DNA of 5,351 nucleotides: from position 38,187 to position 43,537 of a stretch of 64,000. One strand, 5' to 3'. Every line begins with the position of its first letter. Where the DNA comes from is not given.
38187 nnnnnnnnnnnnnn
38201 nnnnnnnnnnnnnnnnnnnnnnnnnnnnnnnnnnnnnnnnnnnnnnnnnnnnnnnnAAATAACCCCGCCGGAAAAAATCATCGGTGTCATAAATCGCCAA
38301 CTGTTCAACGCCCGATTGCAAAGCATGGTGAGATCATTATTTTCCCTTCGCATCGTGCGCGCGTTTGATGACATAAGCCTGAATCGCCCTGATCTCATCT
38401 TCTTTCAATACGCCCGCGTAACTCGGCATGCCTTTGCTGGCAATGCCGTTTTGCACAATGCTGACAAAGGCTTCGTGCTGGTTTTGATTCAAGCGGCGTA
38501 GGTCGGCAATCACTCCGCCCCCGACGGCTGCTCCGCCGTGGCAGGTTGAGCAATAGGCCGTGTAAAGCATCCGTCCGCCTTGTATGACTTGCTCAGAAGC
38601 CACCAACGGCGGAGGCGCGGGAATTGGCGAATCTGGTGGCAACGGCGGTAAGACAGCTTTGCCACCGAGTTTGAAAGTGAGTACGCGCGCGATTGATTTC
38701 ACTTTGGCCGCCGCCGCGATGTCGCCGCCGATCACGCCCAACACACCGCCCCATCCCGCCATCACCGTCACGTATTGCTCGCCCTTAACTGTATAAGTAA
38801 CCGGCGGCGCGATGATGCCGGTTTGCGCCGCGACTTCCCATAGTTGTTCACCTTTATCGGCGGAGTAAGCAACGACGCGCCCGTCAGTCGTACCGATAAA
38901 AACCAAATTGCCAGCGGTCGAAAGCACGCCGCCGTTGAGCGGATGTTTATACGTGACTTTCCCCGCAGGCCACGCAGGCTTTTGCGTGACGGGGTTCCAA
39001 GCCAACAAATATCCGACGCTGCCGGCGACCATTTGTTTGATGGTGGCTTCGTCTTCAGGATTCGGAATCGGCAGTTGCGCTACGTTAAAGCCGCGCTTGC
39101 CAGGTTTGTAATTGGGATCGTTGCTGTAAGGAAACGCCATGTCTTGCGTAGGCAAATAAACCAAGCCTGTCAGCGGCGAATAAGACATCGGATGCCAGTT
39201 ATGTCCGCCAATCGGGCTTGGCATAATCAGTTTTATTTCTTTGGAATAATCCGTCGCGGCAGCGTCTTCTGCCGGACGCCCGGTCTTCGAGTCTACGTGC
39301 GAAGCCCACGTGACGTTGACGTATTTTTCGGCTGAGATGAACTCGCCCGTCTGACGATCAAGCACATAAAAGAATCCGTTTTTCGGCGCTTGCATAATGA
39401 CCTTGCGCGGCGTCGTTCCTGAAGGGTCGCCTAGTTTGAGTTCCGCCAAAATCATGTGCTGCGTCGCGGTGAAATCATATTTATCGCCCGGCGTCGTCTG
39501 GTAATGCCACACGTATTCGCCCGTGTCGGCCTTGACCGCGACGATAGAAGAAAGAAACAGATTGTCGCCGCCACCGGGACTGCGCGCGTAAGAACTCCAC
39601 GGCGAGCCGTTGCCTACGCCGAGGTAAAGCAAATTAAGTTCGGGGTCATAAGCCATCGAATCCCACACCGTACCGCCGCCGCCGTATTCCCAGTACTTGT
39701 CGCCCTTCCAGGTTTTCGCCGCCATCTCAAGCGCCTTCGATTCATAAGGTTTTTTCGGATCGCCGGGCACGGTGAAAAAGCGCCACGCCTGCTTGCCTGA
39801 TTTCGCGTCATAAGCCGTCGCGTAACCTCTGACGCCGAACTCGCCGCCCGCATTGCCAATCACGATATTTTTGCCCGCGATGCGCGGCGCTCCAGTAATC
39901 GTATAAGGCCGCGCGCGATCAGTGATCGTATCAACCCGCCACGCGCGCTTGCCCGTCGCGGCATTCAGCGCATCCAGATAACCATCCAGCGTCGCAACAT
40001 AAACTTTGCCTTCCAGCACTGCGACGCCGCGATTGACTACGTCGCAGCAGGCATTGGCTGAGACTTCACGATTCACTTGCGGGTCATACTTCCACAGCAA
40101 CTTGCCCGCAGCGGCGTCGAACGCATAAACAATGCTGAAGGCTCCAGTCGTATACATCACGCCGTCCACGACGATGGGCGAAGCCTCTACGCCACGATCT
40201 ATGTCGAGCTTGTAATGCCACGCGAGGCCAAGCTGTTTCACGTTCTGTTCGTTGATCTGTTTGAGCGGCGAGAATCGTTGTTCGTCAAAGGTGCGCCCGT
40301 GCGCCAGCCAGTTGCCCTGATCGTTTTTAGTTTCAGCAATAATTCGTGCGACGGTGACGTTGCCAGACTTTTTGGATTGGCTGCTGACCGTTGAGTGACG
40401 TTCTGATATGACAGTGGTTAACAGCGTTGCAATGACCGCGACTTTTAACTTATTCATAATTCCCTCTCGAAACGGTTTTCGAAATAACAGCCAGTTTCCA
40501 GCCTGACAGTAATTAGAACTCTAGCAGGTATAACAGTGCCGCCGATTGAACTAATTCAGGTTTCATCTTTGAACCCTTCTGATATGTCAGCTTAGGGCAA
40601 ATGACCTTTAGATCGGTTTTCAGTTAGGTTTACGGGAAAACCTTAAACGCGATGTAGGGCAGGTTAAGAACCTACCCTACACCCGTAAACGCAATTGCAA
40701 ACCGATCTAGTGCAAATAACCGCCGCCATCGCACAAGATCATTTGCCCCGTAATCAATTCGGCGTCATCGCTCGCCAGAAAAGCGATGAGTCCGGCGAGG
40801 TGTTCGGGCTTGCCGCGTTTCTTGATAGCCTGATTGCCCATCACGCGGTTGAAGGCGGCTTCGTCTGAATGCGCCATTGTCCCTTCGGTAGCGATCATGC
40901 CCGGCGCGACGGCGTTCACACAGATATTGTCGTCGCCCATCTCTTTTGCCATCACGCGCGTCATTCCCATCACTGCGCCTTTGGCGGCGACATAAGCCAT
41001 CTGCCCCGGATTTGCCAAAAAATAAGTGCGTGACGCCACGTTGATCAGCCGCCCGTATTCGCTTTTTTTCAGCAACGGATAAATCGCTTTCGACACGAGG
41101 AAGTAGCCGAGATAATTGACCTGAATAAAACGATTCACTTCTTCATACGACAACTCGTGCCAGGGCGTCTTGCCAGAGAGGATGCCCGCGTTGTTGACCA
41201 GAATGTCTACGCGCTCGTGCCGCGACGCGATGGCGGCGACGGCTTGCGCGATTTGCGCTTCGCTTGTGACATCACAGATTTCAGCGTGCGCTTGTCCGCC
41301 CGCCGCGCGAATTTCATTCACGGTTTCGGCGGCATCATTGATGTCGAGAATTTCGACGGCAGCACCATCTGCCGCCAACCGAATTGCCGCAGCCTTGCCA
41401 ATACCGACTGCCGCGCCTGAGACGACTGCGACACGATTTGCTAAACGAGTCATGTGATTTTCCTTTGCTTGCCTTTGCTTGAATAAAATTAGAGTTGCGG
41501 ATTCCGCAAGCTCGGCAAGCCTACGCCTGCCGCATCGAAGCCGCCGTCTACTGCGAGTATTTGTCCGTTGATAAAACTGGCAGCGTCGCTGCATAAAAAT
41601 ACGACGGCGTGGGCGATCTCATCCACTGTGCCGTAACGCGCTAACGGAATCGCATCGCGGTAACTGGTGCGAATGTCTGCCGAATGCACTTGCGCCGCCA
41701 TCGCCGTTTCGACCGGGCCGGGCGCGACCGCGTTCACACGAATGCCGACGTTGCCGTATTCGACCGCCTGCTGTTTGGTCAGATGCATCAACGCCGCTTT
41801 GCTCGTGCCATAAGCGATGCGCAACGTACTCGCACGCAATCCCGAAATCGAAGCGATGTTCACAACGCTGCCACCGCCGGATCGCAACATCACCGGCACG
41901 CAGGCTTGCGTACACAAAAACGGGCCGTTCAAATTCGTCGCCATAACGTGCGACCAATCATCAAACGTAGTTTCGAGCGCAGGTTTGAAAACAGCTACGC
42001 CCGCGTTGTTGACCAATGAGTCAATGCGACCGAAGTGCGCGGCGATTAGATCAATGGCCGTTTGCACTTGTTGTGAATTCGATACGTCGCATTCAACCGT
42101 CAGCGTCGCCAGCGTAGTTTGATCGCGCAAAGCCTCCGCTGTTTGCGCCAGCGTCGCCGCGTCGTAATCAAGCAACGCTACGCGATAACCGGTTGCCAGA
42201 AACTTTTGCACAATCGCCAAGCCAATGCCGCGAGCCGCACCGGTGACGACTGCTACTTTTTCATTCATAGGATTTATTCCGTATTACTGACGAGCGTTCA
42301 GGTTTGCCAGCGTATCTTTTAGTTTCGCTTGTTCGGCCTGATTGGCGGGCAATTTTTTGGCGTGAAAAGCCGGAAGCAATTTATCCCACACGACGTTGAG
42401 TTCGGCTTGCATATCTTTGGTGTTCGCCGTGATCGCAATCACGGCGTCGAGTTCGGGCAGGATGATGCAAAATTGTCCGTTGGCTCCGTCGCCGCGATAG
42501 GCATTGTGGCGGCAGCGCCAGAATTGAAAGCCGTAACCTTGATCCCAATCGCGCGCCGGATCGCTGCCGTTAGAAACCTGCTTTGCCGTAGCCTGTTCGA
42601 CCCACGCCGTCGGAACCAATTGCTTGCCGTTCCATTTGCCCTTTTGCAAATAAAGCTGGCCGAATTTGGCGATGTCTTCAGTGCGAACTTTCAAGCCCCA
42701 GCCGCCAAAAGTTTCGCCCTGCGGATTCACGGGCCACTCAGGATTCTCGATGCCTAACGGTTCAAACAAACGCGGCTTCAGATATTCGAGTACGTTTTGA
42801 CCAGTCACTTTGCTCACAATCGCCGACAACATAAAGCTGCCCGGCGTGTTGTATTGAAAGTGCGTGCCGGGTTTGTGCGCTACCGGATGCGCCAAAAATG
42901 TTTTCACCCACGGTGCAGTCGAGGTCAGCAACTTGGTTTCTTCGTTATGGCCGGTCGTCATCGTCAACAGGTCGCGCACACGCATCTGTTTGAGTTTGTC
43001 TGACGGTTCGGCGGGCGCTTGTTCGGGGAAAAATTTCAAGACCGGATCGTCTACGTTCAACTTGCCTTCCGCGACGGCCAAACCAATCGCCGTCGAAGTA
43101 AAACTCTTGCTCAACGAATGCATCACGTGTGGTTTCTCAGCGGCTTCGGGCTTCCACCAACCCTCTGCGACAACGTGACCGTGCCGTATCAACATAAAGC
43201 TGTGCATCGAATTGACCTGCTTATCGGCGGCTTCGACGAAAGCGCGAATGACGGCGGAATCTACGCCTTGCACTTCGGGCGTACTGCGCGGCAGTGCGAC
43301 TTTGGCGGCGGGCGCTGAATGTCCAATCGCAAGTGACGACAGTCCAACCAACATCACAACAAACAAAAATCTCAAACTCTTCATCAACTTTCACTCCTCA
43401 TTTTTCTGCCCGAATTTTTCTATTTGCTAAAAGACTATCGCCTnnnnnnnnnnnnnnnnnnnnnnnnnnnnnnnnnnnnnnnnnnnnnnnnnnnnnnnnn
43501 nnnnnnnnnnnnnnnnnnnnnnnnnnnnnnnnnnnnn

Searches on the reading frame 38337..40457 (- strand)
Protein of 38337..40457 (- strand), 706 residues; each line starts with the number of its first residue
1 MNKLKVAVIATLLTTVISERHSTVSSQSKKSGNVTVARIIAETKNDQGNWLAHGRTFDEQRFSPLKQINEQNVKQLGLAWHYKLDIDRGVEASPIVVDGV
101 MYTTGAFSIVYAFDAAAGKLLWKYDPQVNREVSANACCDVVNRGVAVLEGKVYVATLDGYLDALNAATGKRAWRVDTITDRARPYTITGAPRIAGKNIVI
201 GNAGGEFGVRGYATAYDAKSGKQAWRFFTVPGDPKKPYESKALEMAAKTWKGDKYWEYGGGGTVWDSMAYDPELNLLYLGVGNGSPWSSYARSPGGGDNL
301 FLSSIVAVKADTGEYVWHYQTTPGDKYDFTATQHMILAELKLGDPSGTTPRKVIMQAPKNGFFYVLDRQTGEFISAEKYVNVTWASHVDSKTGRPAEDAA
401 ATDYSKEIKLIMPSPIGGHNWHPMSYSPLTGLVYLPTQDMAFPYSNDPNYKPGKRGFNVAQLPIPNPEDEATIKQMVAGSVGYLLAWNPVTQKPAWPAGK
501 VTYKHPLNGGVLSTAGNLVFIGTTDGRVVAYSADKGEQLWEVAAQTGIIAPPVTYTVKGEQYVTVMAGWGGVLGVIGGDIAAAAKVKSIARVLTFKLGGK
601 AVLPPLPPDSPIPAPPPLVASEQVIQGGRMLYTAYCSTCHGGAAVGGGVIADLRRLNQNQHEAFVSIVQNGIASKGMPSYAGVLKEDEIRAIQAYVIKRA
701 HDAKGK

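Call 5: search_protein_families(library=pfam, proteins=[window:38337-40457:-])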
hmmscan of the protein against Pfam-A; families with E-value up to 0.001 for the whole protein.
window:38337-40457:- (706 aa): 4 families
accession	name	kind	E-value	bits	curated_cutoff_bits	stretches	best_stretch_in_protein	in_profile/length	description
PF01011.28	PQQ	-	1e-77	262.7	26.7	2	50-374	1-335/595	Glucose/ethanol/alcohol dehydrogenase, beta-propeller domain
PF13360.13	PQQ_2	-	8.1e-26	91.5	27.6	2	79-226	16-143/233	Outer membrane protein assembly factor BamB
PF13570.13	Beta-prop_ACSF4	-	1e-15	58.4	133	2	77-227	82-210/329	Beta-alanine-activating enzyme, beta-propeller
PF13442.11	Cytochrome_CBB3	-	9.7e-13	48.7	27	1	626-696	4-68/68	Cytochrome C oxidase, cbb3-type, subunit III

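Call 6: search_protein_families(library=ncbifam, proteins=[window:38337-40457:-])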
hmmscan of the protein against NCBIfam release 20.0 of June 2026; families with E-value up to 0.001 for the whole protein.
window:38337-40457:- (706 aa): 12 families
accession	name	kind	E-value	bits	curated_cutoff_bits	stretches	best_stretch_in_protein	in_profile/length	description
TIGR03075.1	PQQ_enz_alc_DH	subfamily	4.6e-188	626.1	480.05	1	33-571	5-530/530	PQQ-dependent dehydrogenase, methanol/ethanol family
TIGR04528.1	acido_non_PQQ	subfamily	1.5e-104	350.5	650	1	48-568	4-485/493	acido-empty-quinoprotein group A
TIGR03074.1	PQQ_membr_DH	subfamily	1.7e-57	194.9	832.65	2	8-383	119-510/783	membrane-bound PQQ-dependent dehydrogenase, glucose/quinate/shikimate family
TIGR03300.1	assembly_YfgL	equivalog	6e-23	81.1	285.2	2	61-227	27-171/377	outer membrane protein assembly factor BamB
NF008351.0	PRK11138.1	equivalog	3.3e-19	68.6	423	2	58-227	28-186/394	outer membrane protein assembly factor BamB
NF011054.0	PRK14486.1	equivalog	2.1e-11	43.9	447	1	614-697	204-288/294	putative bifunctional cbb3-type cytochrome c oxidase subunit II/cytochrome c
TIGR04494.1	c550_PedF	equivalog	4e-11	42.9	122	1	620-698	46-129/133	cytochrome c-550 PedF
NF045930.1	Cytc6PetJCyano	equivalog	1.9e-08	34.2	135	1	625-701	28-107/110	cytochrome c6 PetJ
NF053615.1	SerThrKinAfsKStmc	equivalog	1.6e-07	30.4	1300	1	90-231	566-694/809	protein serine/threonine kinase AfsK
TIGR00782.1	ccoP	equivalog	4.7e-06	26.1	179.95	1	621-698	199-280/285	cytochrome-c oxidase, cbb3-type subunit III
NF045773.1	cytochro_C550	exception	1.2e-05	25.2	125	1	626-697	50-117/118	cytochrome c550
TIGR03872.1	cytochrome_MoxG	equivalog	0.00056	20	147.8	0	620-701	39-123/133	cytochrome c(L), periplasmic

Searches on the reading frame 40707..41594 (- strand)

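Call 5: search_protein_families(library=pfam, proteins=[window:40707-41594:-])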
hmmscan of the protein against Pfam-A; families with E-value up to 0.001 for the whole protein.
window:40707-41594:- (295 aa): 4 families
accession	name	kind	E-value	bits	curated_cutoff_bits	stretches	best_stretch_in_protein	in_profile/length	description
PF13561.12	adh_short_C2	-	9.3e-58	196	27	1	60-291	1-234/236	Enoyl-(Acyl carrier protein) reductase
PF00106.31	adh_short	-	1.3e-51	175.3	26.6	1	54-244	1-192/195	short chain dehydrogenase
PF08659.16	KR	-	7.2e-11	42.8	22.6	1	57-215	4-163/180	KR domain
PF23441.1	SDR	-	0.00062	19.7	27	1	108-294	69-257/258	SDR-like rossmann domain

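Call 6: search_protein_families(library=ncbifam, proteins=[window:40707-41594:-])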
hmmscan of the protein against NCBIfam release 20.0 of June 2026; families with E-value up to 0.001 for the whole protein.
window:40707-41594:- (295 aa): 231 families (the best 25 are shown)
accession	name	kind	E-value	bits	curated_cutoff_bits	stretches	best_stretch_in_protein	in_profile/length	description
NF047923.1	pyridox_DH_SDR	equivalog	3.5e-71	239.6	325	1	52-291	2-239/243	pyridoxal 4-dehydrogenase, SDR-type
NF009466.0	PRK12826.1-2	subfamily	2.2e-63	214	222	1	53-293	3-245/248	3-oxoacyl-ACP reductase FabG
NF005559.1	PRK07231.1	subfamily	4.4e-58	196.7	215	1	50-292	1-247/249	glucose 1-dehydrogenase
NF004791.0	PRK06138.1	equivalog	9.7e-57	192.1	312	1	50-291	2-248/252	SDR family oxidoreductase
TIGR01830.1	3oxo_ACP_reduc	equivalog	2.7e-55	187.7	297.75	1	56-291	1-237/239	3-oxoacyl-[acyl-carrier-protein] reductase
NF004198.0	PRK05653.1-3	equivalog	3.7e-53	180.5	296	1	48-293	2-247/248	3-oxoacyl-ACP reductase FabG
NF005309.0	PRK06841.1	subfamily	9.2e-53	179.3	286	1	47-291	9-251/255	GolD/DthD family dehydrogenase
NF052558.1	MBtsdlDhBudC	equivalog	8.4e-52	176.2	270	1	52-291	2-240/250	meso-2,3-butanediol dehydrogenase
NF006366.0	PRK08589.1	equivalog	8.4e-52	176.1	386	1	48-291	1-251/272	SDR family oxidoreductase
NF004778.0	PRK06124.1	equivalog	3.2e-51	174.2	303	1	48-292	6-252/256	SDR family oxidoreductase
NF009093.0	PRK12429.1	subfamily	7.7e-51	172.9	258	1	51-291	3-255/259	3-hydroxybutyrate dehydrogenase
NF005853.0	PRK07774.1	equivalog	1.5e-50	171.9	303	1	49-291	2-245/250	SDR family oxidoreductase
NF009468.0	PRK12826.1-4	equivalog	2.6e-50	171.5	318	1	48-294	2-249/256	SDR family oxidoreductase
NF004203.0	PRK05653.2-4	subfamily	5.5e-50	170.2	313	1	49-292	2-256/260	3-oxoacyl-ACP reductase FabG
NF004197.0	PRK05653.1-1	equivalog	2.1e-49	168.4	332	1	50-293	4-247/249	3-oxoacyl-ACP reductase FabG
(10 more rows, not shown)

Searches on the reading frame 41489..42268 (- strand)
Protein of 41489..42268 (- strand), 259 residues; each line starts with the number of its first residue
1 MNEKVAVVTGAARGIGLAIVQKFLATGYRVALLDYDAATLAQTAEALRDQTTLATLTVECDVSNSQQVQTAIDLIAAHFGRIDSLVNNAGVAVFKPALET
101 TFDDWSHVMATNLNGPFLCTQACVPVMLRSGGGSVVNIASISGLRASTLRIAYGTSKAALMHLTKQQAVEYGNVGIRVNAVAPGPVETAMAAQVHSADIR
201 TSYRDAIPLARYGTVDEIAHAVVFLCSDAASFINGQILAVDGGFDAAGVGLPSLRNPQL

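Call 5: search_protein_families(library=pfam, proteins=[window:41489-42268:-])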
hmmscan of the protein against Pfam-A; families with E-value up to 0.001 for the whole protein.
window:41489-42268:- (259 aa): 5 families
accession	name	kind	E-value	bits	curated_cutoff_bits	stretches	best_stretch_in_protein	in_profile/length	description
PF13561.12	adh_short_C2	-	1e-71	241.7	27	1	10-244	1-235/236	Enoyl-(Acyl carrier protein) reductase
PF00106.31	adh_short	-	4.1e-59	199.8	26.6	1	4-195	1-191/195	short chain dehydrogenase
PF08659.16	KR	-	6.7e-12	46.1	22.6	1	7-164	4-160/180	KR domain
PF01370.27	Epimerase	-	0.00016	21.6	20.9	1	7-228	2-227/240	NAD dependent epimerase/dehydratase family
PF01073.25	3Beta_HSD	-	0.001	18.6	22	0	7-76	1-68/280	3-beta hydroxysteroid dehydrogenase/isomerase family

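Call 6: search_protein_families(library=ncbifam, proteins=[window:41489-42268:-])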
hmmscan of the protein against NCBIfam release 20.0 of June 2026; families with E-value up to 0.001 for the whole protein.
window:41489-42268:- (259 aa): 234 families (the best 25 are shown)
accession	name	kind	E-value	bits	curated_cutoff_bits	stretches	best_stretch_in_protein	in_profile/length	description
NF005559.1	PRK07231.1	subfamily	2.8e-71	239.9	215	1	2-244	3-247/249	glucose 1-dehydrogenase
NF052558.1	MBtsdlDhBudC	equivalog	6.1e-70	235.6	270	1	2-247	2-244/250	meso-2,3-butanediol dehydrogenase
NF009466.0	PRK12826.1-2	subfamily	2.3e-66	223.8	222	1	2-244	2-244/248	3-oxoacyl-ACP reductase FabG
NF004791.0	PRK06138.1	equivalog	7.9e-66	221.9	312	1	2-246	4-251/252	SDR family oxidoreductase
NF005067.0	PRK06484.1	equivalog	2.2e-65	221.2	713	1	3-248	9-255/524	short chain dehydrogenase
NF004198.0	PRK05653.1-3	equivalog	3.8e-65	219.8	296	1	2-244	6-246/248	3-oxoacyl-ACP reductase FabG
NF005309.0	PRK06841.1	subfamily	5.1e-65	219.5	286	1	1-244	13-252/255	GolD/DthD family dehydrogenase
TIGR01830.1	3oxo_ACP_reduc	equivalog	3.6e-63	213.5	297.75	1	6-244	1-238/239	3-oxoacyl-[acyl-carrier-protein] reductase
NF004818.0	PRK06172.1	equivalog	5.4e-62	209.4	336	1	2-246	6-252/253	SDR family oxidoreductase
NF005469.0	PRK07063.1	equivalog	3e-60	203.9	306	1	2-244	6-254/260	SDR family oxidoreductase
NF009464.0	PRK12824.1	subfamily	3.8e-59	200.3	269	1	3-244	2-242/245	3-oxoacyl-ACP reductase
NF006070.0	PRK08213.1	subfamily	4.6e-59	200.1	279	1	2-246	11-258/259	gluconate 5-dehydrogenase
NF009384.0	PRK12743.1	equivalog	4.2e-57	193.3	264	1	3-248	6-251/258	SDR family oxidoreductase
NF009093.0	PRK12429.1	subfamily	6e-57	192.9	258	1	1-246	3-258/259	3-hydroxybutyrate dehydrogenase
NF006693.0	PRK09242.1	equivalog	2.2e-56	190.9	328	1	2-248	9-257/258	SDR family oxidoreductase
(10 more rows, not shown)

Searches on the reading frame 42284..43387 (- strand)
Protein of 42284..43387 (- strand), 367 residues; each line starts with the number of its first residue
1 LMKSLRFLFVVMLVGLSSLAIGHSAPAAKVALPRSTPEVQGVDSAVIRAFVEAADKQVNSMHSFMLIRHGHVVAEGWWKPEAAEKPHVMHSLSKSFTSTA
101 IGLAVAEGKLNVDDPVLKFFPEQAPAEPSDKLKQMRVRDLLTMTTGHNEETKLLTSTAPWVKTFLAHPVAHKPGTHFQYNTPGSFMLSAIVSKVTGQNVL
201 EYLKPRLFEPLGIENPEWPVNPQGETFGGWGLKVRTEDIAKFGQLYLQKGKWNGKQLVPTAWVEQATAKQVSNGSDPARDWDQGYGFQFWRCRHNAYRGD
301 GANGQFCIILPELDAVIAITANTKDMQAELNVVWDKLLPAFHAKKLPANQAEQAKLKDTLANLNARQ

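Call 5: search_protein_families(library=pfam, proteins=[window:42284-43387:-])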
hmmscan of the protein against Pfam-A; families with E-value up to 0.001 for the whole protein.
window:42284-43387:- (367 aa): 1 family
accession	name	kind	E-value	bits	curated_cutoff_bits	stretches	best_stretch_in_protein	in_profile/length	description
PF00144.29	Beta-lactamase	-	2.8e-40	138.9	27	1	63-326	18-313/329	Beta-lactamase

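Call 6: search_protein_families(library=ncbifam, proteins=[window:42284-43387:-])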
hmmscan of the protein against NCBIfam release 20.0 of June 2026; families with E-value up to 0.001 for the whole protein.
window:42284-43387:- (367 aa): 24 families
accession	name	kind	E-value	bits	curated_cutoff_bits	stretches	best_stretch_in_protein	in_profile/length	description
NF045925.1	3-sucCA_synth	equivalog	1.2e-89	301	800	1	8-351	7-341/498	3-succinylated cholic acid synthase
NF002968.0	PRK03642.1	equivalog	2.7e-09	36.4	385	1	98-214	110-238/432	penicillin binding protein PBP4B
NF033085.1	bla_class_C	equivalog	1.1e-08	34.3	415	1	91-215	60-182/356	class C beta-lactamase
NF000187.3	BlaMIR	exception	1.3e-08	34.4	882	1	80-232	73-223/381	MIR family cephalosporin-hydrolyzing class C beta-lactamase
NF000385.4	blaACT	exception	4.3e-08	32.6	810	1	80-231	73-222/380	ACT family cephalosporin-hydrolyzing class C beta-lactamase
NF052559.1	MthAcHydAcmB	equivalog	1.5e-07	30.5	550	0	162-216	158-211/391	methyl acetate hydrolase AcmB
NF041666.1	ampC_Ecan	exception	4e-07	29.2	860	1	83-232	76-223/381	CMY2-MIR-ACT-EC family cephalosporin-hydrolyzing class C beta-lactamase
NF012173.1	CMY2-MIR-ACT-EC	exception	5.7e-07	28.7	680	1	89-225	82-215/380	CMY2/MIR/ACT/EC family class C beta-lactamase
NF000419.2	blaCMH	exception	2.5e-06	26.9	875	1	80-232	73-223/381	CMH family class C beta-lactamase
NF038238.1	blaBUT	exception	4.1e-06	26.1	850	1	89-233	84-226/383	BUT family class C beta-lactamase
NF000185.2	BlaEC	exception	5e-06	25.7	850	1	89-233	78-220/377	BlaEC family class C beta-lactamase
NF050047.1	blaELC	exception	1.5e-05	24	840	1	89-217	134-260/434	ELC family class C beta-lactamase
NF040478.1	blaLAQ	exception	3.5e-05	22.9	850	1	89-232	81-222/380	LAQ family class C beta-lactamase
NF038269.1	lipase_LipE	equivalog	3.7e-05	23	750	1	82-222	83-226/407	lipase LipE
NF009622.0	PRK13128.1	equivalog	3.8e-05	22.4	443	1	84-216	55-190/518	D-aminopeptidase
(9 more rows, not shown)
